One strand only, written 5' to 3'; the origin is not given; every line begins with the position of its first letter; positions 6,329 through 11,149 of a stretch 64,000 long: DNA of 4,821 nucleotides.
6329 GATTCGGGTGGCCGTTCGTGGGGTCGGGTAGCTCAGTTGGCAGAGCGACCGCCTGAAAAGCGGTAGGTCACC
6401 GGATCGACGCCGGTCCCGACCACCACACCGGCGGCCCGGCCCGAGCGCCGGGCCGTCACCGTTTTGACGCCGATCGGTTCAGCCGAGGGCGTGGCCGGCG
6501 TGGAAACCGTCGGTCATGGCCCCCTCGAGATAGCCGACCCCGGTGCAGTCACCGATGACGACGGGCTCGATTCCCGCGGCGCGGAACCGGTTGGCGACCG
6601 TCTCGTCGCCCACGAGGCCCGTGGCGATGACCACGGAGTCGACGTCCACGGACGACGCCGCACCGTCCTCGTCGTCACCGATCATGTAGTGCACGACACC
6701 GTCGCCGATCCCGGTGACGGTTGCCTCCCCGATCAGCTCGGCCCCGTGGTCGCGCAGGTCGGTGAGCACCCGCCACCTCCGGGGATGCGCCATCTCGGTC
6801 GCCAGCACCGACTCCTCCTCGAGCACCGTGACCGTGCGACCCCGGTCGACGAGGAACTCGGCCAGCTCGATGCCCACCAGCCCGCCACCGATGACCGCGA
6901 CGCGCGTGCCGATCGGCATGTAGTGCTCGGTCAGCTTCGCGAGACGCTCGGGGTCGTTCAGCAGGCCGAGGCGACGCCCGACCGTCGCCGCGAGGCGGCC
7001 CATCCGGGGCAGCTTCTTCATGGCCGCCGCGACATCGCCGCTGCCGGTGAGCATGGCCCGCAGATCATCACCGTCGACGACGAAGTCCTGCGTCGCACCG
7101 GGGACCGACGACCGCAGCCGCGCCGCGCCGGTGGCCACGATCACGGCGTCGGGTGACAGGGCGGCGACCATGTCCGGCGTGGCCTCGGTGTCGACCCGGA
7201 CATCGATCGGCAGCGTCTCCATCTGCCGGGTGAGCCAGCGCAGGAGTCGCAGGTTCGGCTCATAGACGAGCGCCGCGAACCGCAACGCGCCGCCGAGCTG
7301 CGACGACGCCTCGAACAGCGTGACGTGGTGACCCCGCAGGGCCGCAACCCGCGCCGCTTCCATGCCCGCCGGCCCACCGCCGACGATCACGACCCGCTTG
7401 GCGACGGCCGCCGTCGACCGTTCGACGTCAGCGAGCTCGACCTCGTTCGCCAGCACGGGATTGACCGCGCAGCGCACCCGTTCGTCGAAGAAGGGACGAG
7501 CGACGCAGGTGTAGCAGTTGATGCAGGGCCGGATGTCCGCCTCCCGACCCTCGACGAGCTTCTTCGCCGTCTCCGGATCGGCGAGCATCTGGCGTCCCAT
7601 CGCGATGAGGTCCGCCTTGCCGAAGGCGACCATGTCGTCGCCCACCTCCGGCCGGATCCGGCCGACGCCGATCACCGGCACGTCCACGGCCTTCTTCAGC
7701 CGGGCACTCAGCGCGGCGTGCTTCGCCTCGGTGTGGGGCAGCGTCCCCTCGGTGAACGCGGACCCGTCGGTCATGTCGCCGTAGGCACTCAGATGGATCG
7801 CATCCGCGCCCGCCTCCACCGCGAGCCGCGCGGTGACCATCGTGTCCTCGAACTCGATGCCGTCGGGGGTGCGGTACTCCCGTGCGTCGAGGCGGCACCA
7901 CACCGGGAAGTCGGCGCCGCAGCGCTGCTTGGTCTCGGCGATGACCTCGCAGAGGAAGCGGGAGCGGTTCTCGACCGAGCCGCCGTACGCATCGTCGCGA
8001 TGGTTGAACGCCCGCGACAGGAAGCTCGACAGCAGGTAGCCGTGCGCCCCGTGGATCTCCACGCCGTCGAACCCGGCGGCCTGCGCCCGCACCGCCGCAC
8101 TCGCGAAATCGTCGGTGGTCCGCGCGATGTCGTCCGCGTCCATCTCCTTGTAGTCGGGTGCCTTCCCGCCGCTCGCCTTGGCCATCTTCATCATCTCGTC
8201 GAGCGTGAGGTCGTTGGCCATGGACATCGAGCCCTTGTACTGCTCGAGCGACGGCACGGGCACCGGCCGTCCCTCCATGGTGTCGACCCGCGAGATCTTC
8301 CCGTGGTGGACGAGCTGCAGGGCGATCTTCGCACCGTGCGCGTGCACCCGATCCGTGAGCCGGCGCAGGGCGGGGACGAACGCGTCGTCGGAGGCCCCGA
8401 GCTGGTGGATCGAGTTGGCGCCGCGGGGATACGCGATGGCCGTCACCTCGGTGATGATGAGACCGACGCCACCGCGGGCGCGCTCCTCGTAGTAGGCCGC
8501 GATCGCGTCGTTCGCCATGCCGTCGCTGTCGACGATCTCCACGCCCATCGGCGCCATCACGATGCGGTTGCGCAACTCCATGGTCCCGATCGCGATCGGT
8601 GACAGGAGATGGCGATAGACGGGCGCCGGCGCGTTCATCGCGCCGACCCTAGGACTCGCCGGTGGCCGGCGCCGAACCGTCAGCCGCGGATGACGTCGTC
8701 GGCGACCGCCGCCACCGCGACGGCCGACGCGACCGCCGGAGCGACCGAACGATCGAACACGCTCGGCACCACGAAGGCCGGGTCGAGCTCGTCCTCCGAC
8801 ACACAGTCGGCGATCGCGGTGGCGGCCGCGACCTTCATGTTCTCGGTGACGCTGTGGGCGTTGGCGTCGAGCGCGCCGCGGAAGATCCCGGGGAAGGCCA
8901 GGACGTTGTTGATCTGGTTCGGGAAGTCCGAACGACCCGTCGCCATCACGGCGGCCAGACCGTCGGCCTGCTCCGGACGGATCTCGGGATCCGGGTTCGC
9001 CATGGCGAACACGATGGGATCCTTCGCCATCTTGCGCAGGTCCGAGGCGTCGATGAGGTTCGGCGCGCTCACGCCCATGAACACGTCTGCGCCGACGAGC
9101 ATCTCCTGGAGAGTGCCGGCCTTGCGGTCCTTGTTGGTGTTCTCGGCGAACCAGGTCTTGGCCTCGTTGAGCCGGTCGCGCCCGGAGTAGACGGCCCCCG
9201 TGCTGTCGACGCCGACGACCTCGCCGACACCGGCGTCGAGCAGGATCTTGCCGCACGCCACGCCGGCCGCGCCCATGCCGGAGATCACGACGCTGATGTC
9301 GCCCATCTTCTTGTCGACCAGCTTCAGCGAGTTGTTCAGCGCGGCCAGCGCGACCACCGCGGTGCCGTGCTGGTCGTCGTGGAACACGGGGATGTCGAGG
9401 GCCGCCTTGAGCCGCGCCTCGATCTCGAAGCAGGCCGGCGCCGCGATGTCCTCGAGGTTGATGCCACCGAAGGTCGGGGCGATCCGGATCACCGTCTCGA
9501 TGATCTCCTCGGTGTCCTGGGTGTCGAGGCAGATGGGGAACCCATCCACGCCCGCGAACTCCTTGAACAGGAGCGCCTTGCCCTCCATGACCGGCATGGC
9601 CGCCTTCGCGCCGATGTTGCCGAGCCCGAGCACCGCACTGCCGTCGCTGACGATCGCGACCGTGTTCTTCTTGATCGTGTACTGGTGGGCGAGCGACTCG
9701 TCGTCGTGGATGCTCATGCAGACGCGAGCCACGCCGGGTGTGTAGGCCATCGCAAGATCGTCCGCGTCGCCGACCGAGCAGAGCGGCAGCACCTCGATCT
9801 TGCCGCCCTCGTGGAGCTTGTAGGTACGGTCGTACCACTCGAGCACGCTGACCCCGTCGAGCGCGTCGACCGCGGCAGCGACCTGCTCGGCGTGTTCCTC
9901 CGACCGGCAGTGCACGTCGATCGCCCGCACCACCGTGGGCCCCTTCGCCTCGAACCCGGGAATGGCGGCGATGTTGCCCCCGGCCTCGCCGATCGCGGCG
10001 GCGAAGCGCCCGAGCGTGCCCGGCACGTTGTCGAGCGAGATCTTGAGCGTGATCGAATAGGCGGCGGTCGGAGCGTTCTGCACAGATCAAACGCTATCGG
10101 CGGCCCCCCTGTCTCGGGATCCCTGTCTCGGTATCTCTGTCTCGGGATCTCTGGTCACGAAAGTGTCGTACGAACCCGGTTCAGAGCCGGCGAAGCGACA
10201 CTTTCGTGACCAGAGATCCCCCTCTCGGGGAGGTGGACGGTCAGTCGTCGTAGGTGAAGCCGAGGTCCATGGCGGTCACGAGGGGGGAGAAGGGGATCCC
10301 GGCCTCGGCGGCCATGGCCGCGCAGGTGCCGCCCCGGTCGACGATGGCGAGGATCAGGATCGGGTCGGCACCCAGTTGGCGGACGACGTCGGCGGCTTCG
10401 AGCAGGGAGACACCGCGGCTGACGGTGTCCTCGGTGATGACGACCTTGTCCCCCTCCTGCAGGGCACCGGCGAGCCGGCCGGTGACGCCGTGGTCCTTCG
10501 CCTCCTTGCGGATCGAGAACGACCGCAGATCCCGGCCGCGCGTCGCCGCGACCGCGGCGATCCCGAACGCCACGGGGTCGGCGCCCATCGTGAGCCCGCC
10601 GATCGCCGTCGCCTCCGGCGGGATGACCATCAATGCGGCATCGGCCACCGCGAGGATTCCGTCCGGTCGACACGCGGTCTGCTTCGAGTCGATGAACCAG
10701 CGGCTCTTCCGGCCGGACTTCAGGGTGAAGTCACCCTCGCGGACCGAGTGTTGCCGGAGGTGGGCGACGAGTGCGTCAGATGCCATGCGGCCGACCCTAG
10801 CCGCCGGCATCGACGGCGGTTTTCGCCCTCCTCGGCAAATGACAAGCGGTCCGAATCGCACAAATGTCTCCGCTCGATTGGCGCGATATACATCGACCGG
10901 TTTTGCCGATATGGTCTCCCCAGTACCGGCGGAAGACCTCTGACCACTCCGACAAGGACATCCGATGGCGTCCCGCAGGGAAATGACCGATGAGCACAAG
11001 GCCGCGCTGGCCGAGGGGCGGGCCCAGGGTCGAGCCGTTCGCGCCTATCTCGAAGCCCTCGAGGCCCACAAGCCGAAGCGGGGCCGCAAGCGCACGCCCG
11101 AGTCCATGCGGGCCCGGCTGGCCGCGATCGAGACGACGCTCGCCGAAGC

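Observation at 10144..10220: Unclassified 77-bp palindromic element family: near-identical 25-bp stems, fixed 27-nt variable loops, one compensatory stem change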

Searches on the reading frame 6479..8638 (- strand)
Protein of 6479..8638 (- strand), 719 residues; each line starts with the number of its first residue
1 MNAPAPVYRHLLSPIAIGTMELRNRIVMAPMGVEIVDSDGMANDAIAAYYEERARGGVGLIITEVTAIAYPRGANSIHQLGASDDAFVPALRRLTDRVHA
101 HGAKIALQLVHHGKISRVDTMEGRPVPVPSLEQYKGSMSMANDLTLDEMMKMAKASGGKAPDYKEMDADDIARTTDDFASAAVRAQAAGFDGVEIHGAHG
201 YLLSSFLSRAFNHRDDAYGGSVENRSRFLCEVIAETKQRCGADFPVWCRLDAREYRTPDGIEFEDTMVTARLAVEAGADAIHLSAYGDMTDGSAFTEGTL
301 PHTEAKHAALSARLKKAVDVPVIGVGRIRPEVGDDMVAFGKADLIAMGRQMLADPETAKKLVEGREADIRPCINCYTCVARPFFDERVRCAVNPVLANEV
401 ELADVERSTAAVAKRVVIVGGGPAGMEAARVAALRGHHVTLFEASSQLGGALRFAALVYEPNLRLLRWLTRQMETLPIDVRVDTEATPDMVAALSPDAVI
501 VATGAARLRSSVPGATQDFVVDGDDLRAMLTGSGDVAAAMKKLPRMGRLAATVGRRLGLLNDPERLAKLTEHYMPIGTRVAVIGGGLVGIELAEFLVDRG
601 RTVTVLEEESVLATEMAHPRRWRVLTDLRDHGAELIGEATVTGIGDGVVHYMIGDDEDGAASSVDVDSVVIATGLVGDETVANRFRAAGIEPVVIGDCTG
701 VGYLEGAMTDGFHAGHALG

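Call 90: search_protein_families(library=pfam, proteins=[window:6479-8638:-], max_evalue=0.0001)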
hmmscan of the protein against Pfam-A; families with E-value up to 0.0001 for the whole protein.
window:6479-8638:- (719 aa): 14 families
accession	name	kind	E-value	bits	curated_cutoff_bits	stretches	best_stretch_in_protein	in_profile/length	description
PF00724.26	Oxidored_FMN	-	3.6e-75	253.8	27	1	11-366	2-340/342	NADH:flavin oxidoreductase / NADH oxidase family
PF07992.20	Pyr_redox_2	-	4e-23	82.7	26.1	2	493-690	97-249/291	Pyridine nucleotide-disulphide oxidoreductase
PF00070.33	Pyr_redox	-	1e-15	58.4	22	2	579-645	1-67/82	Pyridine nucleotide-disulphide oxidoreductase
PF13450.12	NAD_binding_8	-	2.5e-13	50.5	21.9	1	418-453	1-36/68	NAD(P)-binding Rossmann-like domain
PF01266.30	DAO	-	7.7e-12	45.8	27.9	1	415-462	1-49/353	FAD dependent oxidoreductase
PF03486.20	HI0933_like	-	1.7e-08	34.7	50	1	415-452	2-39/244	HI0933-like protein Rossmann domain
PF13738.12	Pyr_redox_3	-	2.1e-08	34.2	30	0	576-678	163-270/305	Pyridine nucleotide-disulphide oxidoreductase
PF12831.13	FAD_oxidored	-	2.8e-07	30.6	27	1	416-452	2-38/416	FAD dependent oxidoreductase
PF01494.25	FAD_binding_3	-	3.4e-07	30.3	22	0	578-610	2-34/349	FAD binding domain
PF00890.30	FAD_binding_2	-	1.9e-06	27.8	20.4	1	416-455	2-41/414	FAD binding domain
PF01134.28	GIDA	-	6.7e-06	25.8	22.1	0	416-463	2-44/391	Glucose inhibited division protein A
PF01262.27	AlaDh_PNT_C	-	9e-06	25.7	23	0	414-533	29-123/214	Alanine dehydrogenase/PNT, C-terminal domain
PF02737.24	3HCDH_N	-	1.6e-05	25.3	22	0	580-611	2-33/180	3-hydroxyacyl-CoA dehydrogenase, NAD binding domain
PF13241.12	NAD_binding_7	-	2e-05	25.5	22.1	0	577-615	7-45/104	Putative NAD(P)-binding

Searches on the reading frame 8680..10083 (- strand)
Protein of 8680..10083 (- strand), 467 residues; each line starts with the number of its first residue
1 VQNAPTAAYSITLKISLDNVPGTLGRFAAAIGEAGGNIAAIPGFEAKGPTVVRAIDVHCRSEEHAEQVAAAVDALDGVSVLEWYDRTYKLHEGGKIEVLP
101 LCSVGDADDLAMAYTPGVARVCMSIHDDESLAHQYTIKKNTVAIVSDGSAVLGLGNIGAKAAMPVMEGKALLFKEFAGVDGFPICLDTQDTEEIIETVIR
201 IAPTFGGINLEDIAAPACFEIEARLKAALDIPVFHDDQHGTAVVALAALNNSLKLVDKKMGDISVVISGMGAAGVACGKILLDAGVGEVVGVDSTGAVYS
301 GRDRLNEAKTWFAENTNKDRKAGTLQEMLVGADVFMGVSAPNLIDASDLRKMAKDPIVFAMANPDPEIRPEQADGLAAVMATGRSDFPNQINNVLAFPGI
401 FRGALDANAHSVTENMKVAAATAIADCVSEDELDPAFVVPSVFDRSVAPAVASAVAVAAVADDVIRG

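Call 18: search_protein_families(library=pfam, proteins=[window:8680-10083:-])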
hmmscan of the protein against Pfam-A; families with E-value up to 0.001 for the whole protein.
window:8680-10083:- (467 aa): 4 families
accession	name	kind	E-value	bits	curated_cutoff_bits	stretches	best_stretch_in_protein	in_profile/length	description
PF00390.24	malic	-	1e-30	107.4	23.1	2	95-190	3-120/182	Malic enzyme, N-terminal domain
PF03949.21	Malic_M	-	1.5e-23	83.8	23.5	1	240-459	3-257/258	Malic enzyme, NAD binding domain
PF01842.31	ACT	-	2.2e-06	27.8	27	1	12-76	2-65/66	ACT domain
PF13291.12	ACT_4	-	0.00022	22.3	27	1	7-79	3-76/80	ACT domain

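Call 59: find_homologous_proteins(query=window:8680-10083:-, max_evalue=1e-150)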
Query window:8680-10083:- (467 aa): 5474 proteins with E <= 1e-150 among 8000 candidates; the best 120 are listed.
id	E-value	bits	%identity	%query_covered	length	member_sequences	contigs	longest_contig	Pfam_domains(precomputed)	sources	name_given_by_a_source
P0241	2.1e-280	948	93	100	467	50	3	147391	PF00390.25,PF03949.22,PF01842.32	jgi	jgi:malate dehydrogenase (oxaloacetate-decarboxylating)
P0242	4.0e-274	927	91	96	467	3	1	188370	PF00390.25,PF03949.22,PF01842.32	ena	-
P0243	1.1e-273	926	91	100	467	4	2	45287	PF00390.25,PF03949.22,PF01842.32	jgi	jgi:malate dehydrogenase (oxaloacetate-decarboxylating)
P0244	1.5e-272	922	90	100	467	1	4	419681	PF00390.25,PF03949.22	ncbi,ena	-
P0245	8.1e-272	920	90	100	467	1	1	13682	PF00390.25,PF03949.22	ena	-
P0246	2.3e-271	918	90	100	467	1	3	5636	PF00390.25,PF03949.22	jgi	jgi:malate dehydrogenase (oxaloacetate-decarboxylating)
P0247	4.6e-271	917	90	100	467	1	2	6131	PF00390.25,PF03949.22,PF01842.32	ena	-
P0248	1.2e-270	916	89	100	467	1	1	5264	PF00390.25,PF03949.22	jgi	jgi:malate dehydrogenase (oxaloacetate-decarboxylating)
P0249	1.6e-268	909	88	100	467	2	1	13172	PF00390.25,PF03949.22,PF01842.32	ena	-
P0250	2.7e-267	905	88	100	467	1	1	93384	PF00390.25,PF03949.22,PF01842.32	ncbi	-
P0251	1.9e-264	895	89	99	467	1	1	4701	PF00390.25,PF03949.22,PF01842.32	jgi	jgi:malate dehydrogenase (oxaloacetate-decarboxylating)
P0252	9.8e-256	867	85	100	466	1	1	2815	PF00390.25,PF03949.22,PF01842.32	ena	-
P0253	3.4e-255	865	85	100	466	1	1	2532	PF00390.25,PF03949.22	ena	-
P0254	4.1e-255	865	85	100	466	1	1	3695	PF00390.25,PF03949.22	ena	-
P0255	5.8e-254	861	85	100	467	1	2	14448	PF00390.25,PF03949.22,PF01842.32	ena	-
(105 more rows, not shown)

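Call 60: list_cluster_members(proteins=[P0241])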
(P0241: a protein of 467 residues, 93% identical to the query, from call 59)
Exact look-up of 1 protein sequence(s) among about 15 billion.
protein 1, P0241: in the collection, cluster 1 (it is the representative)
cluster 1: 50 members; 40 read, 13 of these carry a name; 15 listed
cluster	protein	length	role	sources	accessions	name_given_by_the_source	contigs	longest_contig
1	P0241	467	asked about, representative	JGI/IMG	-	malate dehydrogenase (oxaloacetate-decarboxylating)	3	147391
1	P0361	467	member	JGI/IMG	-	malate dehydrogenase (oxaloacetate-decarboxylating)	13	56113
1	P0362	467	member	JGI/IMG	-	malate dehydrogenase (oxaloacetate-decarboxylating)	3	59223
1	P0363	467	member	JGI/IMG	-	malate dehydrogenase (oxaloacetate-decarboxylating)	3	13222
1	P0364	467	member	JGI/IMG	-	malate dehydrogenase (oxaloacetate-decarboxylating)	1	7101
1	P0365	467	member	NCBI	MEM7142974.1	MAG: NAD-dependent malic enzyme [Actinomycetota bacterium]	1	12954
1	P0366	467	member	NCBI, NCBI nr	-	-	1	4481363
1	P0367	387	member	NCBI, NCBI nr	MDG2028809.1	MAG: NADP-dependent malic enzyme [Acidimicrobiales bacterium] | NADP-dependent malic enzyme [Acidimicrobiales bacterium]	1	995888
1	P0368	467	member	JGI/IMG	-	malate dehydrogenase (oxaloacetate-decarboxylating)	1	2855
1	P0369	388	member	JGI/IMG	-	malate dehydrogenase (oxaloacetate-decarboxylating)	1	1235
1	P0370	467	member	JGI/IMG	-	malate dehydrogenase (oxaloacetate-decarboxylating)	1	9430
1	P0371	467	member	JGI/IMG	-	malate dehydrogenase (oxaloacetate-decarboxylating)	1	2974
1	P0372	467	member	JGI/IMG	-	malate dehydrogenase (oxaloacetate-decarboxylating)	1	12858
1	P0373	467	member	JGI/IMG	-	malate dehydrogenase (oxaloacetate-decarboxylating)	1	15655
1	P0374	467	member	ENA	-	-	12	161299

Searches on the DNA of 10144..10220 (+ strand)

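Call 68: build_rna_model(alignment_id=A2, structure=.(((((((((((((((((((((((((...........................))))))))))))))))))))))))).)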
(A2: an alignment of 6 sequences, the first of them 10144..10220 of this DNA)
Model R1 built from alignment A2 (6 sequences, 79 columns); structure: as given.
model positions 77; base pairs 25; branch points 0; effective number of sequences 2.1; information 0.735 bits per position. Calibrated on 0.2 Mb of random sequence (short: E-values are rough).
structure used (alignment columns):
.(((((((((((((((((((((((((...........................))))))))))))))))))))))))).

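Call 69: search_with_rna_model(model_id=R1, sources=[window, L001, L002, L003, L029, L030, L031, L032, L035, L036, L037, L004, L005, L008, L012, L014, L016, L021], max_evalue=10)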
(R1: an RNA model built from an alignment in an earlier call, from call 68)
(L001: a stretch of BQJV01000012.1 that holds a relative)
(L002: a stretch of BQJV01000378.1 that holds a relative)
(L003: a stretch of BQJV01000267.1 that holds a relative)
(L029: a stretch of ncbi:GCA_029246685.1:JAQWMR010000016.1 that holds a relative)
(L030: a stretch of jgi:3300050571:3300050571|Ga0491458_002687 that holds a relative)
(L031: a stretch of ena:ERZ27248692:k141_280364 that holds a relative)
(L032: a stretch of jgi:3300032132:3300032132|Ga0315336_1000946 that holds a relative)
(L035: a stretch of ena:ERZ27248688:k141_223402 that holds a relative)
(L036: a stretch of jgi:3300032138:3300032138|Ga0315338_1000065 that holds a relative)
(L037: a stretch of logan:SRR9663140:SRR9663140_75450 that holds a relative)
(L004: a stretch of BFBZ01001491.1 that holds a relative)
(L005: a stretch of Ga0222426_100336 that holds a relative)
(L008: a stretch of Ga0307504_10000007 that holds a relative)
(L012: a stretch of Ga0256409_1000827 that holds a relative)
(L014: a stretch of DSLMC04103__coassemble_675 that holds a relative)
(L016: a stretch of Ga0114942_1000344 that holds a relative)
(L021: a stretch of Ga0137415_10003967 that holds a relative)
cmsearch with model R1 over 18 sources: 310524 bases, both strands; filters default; matches with E-value up to 10: 38.
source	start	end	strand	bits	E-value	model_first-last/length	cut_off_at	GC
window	20462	20538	+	93.4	4.4e-27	1-77/77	no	0.62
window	10144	10220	+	88.4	1.8e-25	1-77/77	no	0.58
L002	861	937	+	88.2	2.2e-25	1-77/77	no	0.62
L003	4198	4274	+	85.8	1.3e-24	1-77/77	no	0.58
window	20462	20538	-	84.4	3.5e-24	1-77/77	no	0.62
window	23797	23873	+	84.1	4.6e-24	1-77/77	no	0.64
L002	861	937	-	78.6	2.7e-22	1-77/77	no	0.62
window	10144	10220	-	78.4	3.2e-22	1-77/77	no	0.58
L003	4198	4274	-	76.6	1.2e-21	1-77/77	no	0.58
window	23797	23873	-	73.1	1.7e-20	1-77/77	no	0.64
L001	988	1055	+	70.2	1.4e-19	1-77/77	no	0.62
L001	988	1055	-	58.9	6.7e-16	1-77/77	no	0.62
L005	11237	11287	-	38.2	3.5e-09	1-77/77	no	0.61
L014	6538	6602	-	37.9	4.3e-09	1-77/77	no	0.52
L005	11237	11287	+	37.6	5.4e-09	1-77/77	no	0.61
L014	6538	6602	+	37.2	7.2e-09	1-77/77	no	0.52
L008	5875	5935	+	25.2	5.6e-05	1-77/77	no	0.59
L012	2952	3012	+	24.8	7.3e-05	1-77/77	no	0.48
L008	5875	5938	-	24.2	0.00011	1-77/77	no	0.59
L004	2029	2081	+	23.2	0.00024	8-70/77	no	0.74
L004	2025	2084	-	21.9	0.00065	1-77/77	no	0.73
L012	2958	3008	-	20.8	0.0015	7-71/77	no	0.51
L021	4911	4981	-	19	0.0059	1-77/77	no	0.52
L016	5361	5444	-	18.9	0.006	1-77/77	no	0.67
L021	4910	4982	+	18.6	0.0078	1-77/77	no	0.52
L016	5370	5437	+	17.8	0.014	8-70/77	no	0.66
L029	18520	18562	-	11.5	1.6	1-77/77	no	0.56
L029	11460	11493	-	11.4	1.7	1-77/77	no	0.71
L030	11460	11493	-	11.4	1.7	1-77/77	no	0.71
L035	5781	5822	-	11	2.2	1-77/77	no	0.76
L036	5766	5807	-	11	2.2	1-77/77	no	0.76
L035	15928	15964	+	9.7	6.1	21-57/77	no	0.76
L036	15928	15964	+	9.7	6.1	21-57/77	no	0.76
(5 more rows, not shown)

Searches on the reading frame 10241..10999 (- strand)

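Call 18: search_protein_families(library=pfam, proteins=[window:10241-10999:-])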
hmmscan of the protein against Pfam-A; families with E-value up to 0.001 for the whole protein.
window:10241-10999:- (252 aa): 0 families

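Call 37: search_protein_families(library=pfam, proteins=[window:10241-10999:-], max_evalue=0.01)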
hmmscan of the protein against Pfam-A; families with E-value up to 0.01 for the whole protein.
window:10241-10999:- (252 aa): 1 family
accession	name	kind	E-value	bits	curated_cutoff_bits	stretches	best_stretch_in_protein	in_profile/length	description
PF00156.33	Pribosyltran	-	0.0033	17.2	26.3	1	137-223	37-127/158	Phosphoribosyl transferase domain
